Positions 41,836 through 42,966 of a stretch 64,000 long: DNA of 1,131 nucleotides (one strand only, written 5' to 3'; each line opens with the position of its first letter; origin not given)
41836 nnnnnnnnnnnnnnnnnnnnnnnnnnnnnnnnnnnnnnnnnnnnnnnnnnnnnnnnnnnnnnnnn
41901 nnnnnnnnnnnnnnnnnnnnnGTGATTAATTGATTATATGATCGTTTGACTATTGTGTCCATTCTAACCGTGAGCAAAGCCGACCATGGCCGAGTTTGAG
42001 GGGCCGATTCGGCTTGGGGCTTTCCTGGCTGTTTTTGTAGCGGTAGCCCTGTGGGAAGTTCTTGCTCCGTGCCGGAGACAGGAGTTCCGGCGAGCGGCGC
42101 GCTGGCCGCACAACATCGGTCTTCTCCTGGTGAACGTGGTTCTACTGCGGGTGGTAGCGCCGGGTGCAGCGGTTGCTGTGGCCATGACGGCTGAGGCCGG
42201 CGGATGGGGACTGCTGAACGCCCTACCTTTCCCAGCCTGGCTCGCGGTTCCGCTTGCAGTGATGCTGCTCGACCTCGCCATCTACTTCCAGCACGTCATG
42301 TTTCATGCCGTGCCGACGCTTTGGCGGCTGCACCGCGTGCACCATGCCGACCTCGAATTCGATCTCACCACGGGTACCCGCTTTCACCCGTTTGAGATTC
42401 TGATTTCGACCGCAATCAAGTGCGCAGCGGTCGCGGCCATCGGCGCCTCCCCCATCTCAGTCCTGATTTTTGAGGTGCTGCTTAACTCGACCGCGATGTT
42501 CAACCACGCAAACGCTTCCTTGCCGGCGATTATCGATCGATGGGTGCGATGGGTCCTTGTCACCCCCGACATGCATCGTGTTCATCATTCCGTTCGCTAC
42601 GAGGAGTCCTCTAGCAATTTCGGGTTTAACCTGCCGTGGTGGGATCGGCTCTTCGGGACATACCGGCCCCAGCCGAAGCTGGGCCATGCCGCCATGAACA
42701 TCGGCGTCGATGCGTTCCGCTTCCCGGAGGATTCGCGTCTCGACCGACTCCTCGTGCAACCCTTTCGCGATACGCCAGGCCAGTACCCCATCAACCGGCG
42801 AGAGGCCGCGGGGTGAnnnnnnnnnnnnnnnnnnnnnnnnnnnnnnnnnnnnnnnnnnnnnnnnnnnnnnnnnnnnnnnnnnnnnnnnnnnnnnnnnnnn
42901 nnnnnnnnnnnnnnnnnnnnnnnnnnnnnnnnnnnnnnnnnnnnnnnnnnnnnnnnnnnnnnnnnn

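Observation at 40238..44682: Glycosyltransferase (SenB-like?), ArsR-rhodanese, desaturase, rhodanese, SemiSWEET and GH84 cluster: possible thio-/seleno-sugar metabolism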

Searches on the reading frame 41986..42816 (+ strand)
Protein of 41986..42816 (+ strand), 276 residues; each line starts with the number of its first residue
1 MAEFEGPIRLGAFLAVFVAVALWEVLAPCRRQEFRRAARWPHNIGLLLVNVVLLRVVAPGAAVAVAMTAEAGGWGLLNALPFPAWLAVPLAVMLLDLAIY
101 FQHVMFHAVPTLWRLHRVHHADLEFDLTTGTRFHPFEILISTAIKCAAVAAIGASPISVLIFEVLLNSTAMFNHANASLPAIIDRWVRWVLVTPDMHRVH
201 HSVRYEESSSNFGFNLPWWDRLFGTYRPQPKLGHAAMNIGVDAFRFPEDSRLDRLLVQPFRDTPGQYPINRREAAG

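Call 3: search_protein_families(library=ncbifam, proteins=[window:41986-42816:+], max_evalue=0.01)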
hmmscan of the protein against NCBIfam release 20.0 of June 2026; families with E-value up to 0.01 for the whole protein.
window:41986-42816:+ (276 aa): 1 family
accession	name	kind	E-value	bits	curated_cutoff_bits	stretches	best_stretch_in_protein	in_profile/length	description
NF052566.1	OrLpdHdlsOlsERhiz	equivalog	3.4e-23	82.4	475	1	13-261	39-284/293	ornithine lipid hydroxylase OlsE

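Call 4: search_protein_families(library=pfam, proteins=[window:41986-42816:+], max_evalue=0.01)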
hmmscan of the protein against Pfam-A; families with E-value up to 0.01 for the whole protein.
window:41986-42816:+ (276 aa): 1 family
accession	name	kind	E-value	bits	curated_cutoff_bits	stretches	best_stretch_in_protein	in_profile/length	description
PF04116.19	FA_hydroxylase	-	3.1e-28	99.2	31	1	89-225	2-132/132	Fatty acid hydroxylase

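Call 67: search_dna_similar(query=window:41986-42816:+, collection=plasmids, mode=protein, max_evalue=1e-20, max_rows=12)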
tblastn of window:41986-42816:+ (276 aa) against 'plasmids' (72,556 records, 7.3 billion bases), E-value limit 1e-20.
Records with a match: 50; places in all: 51; records where one place covers at least 80% of the query: 37.
Best place of each record, by identity: 60-80% 4; <60% 46.
By first word of the organism name: Phaeobacter 11; Dinoroseobacter 6; Pseudoalteromonas 6; Sinorhizobium 4; Roseibium 3; Sulfitobacter 3; Leisingera 2; Thioclava 2; Loktanella 1; Methylophaga 1; and 11 more.
By predicted mobility (MOB-suite, as given by PLSDB): non-mobilizable 22; conjugative 22; mobilizable 6.
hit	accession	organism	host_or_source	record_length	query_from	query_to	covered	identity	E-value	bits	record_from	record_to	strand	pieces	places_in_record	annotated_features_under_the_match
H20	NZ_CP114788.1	Roseibium sp. Sym1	Symbiodiniaceae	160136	28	271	88%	61.1%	5e-78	264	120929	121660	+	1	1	sterol desaturase family protein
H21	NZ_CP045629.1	Roseibium aggregatum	-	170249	28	271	88%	61.1%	5e-78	264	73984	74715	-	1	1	sterol desaturase family protein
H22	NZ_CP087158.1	Roseibium aggregatum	cell culture,seawater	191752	28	271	88%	61.1%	5e-78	264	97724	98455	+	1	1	sterol desaturase family protein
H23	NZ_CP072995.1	Loktanella salsilacus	-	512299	28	274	89%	58.3%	4e-79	267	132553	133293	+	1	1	sterol desaturase family protein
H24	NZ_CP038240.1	Leisingera sp. NJS201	cell culture,Marine Biofilm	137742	28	274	89%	57.4%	3e-76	258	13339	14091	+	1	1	none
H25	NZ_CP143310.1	Methylophaga thalassica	cell culture,A deep sea sediment sample ...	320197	28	263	86%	59.3%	2e-73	251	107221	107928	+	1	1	sterol desaturase family protein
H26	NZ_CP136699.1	Sulfitobacter dubius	Macrocystis pyrifera gametophyte,Whole ...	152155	28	274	89%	56.7%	1e-71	245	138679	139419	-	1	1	sterol desaturase family protein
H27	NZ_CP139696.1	Limimaricola variabilis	Bacterial Culture,hydrothermal vent ...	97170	28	270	88%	57.2%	1e-70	243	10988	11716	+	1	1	sterol desaturase family protein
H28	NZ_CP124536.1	Fuscovulum ytuae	pure culture,sediment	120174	28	270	88%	57.2%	2e-70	241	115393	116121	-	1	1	sterol desaturase family protein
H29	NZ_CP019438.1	Thioclava nitratireducens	pure culture,Surface seawater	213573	28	275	90%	56.0%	4e-69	238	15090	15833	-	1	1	sterol desaturase family protein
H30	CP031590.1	Marinibacterium anthonyi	Isolate culture,marine surface water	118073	28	273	89%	56.3%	8e-73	249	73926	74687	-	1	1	Fatty acid hydroxylase superfamily protein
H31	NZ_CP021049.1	Phaeobacter gallaeciensis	cell culture,Pacific plankton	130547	28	273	89%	56.3%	8e-73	249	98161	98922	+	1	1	sterol desaturase family protein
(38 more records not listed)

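Call 69: get_annotated_region(hit=H20, flank=7000)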
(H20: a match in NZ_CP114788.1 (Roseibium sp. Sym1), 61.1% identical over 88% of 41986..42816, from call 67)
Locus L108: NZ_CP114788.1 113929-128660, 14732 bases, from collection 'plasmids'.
description: Roseibium sp. Sym1 plasmid unnamed2, complete sequence
organism: Roseibium sp. Sym1 (NCBI taxid 3016006)
taxonomy: Bacteria; Pseudomonadota; Alphaproteobacteria; Hyphomicrobiales; Stappiaceae; Roseibium; Roseibium sp. Sym1
host: -; source: Symbiodiniaceae; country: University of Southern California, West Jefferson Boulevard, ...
typing (MOB-suite, as given by PLSDB): mobilizable; relaxase MOBQ
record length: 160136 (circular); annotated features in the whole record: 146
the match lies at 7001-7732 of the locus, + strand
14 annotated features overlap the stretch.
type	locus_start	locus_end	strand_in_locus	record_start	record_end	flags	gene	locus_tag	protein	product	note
CDS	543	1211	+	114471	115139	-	-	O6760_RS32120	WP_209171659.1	cytochrome c biogenesis protein CcdA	GO:0017004 - cytochrome complex assembly [Evidence IEA]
CDS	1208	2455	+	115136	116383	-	-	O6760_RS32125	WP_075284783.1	MFS transporter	GO:0055085 - transmembrane transport [Evidence IEA]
CDS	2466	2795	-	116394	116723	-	-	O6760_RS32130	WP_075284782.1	YnfA family protein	-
CDS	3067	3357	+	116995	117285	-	-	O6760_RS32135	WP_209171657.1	hypothetical protein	-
CDS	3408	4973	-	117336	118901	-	-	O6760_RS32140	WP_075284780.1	IS66 family transposase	-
CDS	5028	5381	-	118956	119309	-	tnpB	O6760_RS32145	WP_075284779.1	IS66 family insertion sequence element accessory protein TnpB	-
CDS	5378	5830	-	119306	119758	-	-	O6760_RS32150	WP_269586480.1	transposase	-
CDS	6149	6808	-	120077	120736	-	-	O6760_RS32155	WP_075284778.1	metalloregulator ArsR/SmtB family transcription factor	GO:0006355 - regulation of DNA-templated transcription [Evidence IEA]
CDS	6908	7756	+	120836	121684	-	-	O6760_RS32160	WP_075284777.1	sterol desaturase family protein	GO:0006629 - lipid metabolic process [Evidence IEA]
CDS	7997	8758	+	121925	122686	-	-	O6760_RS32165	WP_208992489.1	VTT domain-containing protein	-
CDS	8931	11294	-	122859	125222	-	-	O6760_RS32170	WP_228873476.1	copper-translocating P-type ATPase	-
CDS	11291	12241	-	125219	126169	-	-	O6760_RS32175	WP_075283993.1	ribose-phosphate diphosphokinase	-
CDS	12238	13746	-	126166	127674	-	-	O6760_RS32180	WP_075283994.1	thymidine phosphorylase family protein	-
CDS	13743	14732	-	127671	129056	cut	-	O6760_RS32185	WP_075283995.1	MBL fold metallo-hydrolase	-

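Call 70: get_annotated_region(hit=H23, flank=6000)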
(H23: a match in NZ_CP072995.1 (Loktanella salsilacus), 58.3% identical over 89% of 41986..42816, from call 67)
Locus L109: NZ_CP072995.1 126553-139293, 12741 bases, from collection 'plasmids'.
description: Loktanella salsilacus strain 1A07899 plasmid plas1, complete sequence
organism: Loktanella salsilacus (NCBI taxid 195913)
taxonomy: Bacteria; Pseudomonadota; Alphaproteobacteria; Rhodobacterales; Roseobacteraceae; Loktanella; Loktanella salsilacus
host: -; source: -; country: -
typing (MOB-suite, as given by PLSDB): non-mobilizable
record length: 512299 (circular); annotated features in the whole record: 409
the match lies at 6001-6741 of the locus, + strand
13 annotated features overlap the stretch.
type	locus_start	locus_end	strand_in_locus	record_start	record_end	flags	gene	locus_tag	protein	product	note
CDS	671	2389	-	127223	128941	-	-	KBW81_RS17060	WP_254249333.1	EAL domain-containing protein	-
CDS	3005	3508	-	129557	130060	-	-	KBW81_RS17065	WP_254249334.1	rhodanese-like domain-containing protein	-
CDS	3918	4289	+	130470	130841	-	-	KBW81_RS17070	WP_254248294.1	SHOCT domain-containing protein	-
CDS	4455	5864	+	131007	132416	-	-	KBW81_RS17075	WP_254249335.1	multicopper oxidase domain-containing protein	-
CDS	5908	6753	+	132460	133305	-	-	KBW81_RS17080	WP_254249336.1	sterol desaturase family protein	GO:0006629 - lipid metabolic process [Evidence IEA]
CDS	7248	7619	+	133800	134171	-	-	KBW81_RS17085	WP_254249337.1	glutaredoxin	-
CDS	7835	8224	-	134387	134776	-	-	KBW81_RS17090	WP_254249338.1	DUF393 domain-containing protein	-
CDS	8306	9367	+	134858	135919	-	-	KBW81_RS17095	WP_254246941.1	IS630 family transposase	-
CDS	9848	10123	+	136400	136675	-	-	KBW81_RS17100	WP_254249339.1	metalloregulator ArsR/SmtB family transcription factor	GO:0006355 - regulation of DNA-templated transcription [Evidence IEA]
CDS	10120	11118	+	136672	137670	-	-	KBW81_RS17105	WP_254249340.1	permease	-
CDS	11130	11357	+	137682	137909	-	-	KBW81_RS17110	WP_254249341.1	thioredoxin family protein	-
CDS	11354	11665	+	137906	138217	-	-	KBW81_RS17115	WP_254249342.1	hypothetical protein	-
CDS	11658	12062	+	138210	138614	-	-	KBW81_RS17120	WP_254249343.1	OsmC family protein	GO:0006979 - response to oxidative stress [Evidence IEA]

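Call 71: get_annotated_region(hit=H25, flank=6000)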
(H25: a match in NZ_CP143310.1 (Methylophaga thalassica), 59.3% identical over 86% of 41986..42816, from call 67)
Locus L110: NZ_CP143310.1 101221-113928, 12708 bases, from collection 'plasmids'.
description: Methylophaga thalassica strain IOM01 plasmid unnamed, complete sequence
organism: Methylophaga thalassica (NCBI taxid 40223)
taxonomy: Bacteria; Pseudomonadota; Gammaproteobacteria; Thiotrichales; Piscirickettsiaceae; Methylophaga; Methylophaga thalassica
host: -; source: cell culture,A deep sea sediment sample from the Central Indian Ridge; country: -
typing (MOB-suite, as given by PLSDB): non-mobilizable
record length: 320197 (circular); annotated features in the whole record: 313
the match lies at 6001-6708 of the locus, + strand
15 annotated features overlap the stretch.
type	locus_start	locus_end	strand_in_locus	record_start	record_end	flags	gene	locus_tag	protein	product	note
CDS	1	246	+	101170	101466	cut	merP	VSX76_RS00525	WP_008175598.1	mercury resistance system periplasmic binding protein MerP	-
CDS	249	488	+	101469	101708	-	merF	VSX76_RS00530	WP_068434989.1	mercury resistance system transport protein MerF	-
CDS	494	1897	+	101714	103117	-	merA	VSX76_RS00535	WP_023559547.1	mercury(II) reductase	-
CDS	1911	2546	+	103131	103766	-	merB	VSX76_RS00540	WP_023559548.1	organomercurial lyase MerB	GO:0018942 - organometal metabolic process [Evidence IEA]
CDS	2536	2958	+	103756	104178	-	-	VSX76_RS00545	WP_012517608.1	MerR family transcriptional regulator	GO:0006355 - regulation of DNA-templated transcription [Evidence IEA]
CDS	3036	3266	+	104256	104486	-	merE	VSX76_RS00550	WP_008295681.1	broad-spectrum mercury transporter MerE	-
CDS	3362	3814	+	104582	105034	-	-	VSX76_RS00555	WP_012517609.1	DoxX family protein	-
CDS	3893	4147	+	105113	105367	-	-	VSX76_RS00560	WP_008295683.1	transposase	-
CDS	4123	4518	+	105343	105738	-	-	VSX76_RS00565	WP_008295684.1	group III truncated hemoglobin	-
CDS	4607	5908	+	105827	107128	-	-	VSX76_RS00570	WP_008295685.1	Glu/Leu/Phe/Val dehydrogenase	-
CDS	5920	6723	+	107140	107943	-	-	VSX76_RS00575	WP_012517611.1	sterol desaturase family protein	GO:0006629 - lipid metabolic process [Evidence IEA]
CDS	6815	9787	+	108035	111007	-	-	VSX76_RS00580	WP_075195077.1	Tn3 family transposase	-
CDS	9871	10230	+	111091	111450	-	-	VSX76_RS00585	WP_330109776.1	SRPBCC domain-containing protein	-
CDS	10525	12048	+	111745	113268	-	-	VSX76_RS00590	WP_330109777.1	sodium:solute symporter family protein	-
CDS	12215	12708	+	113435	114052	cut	-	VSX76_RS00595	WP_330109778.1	pyridoxamine 5'-phosphate oxidase family protein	GO:0008615 - pyridoxine biosynthetic process [Evidence IEA]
